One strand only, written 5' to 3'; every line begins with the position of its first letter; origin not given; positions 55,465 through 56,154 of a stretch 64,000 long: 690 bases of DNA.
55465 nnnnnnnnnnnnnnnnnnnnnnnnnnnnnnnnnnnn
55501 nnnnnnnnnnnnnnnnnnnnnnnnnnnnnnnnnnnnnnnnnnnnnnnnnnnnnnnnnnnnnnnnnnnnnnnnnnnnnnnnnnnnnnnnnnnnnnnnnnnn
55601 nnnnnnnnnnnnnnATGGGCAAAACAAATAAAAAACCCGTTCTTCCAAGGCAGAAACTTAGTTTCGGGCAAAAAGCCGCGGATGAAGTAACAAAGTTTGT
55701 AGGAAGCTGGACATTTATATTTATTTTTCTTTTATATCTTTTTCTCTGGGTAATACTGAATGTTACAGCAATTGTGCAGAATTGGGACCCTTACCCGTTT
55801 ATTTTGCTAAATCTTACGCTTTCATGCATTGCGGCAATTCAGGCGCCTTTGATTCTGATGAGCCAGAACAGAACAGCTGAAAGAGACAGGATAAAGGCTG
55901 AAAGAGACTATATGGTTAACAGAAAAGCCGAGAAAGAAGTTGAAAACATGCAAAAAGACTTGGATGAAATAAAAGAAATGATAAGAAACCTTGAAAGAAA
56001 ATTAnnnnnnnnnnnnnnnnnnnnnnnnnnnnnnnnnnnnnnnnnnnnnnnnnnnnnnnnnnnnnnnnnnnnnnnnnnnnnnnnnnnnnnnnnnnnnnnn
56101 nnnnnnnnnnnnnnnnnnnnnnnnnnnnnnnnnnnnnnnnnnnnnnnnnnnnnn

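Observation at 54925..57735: Shared sequence signatures across the T-loop insertions of three different tRNAs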

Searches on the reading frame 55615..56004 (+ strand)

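Call 74: search_protein_families(library=pfam, proteins=[window:55615-56004:+], max_evalue=0.00001)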
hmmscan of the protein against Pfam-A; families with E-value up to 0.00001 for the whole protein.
window:55615-56004:+ (130 aa): 1 family
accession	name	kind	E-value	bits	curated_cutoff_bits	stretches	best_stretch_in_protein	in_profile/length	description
PF06210.16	DUF1003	-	1e-37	128.9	27.4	1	29-126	1-99/103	Protein of unknown function (DUF1003)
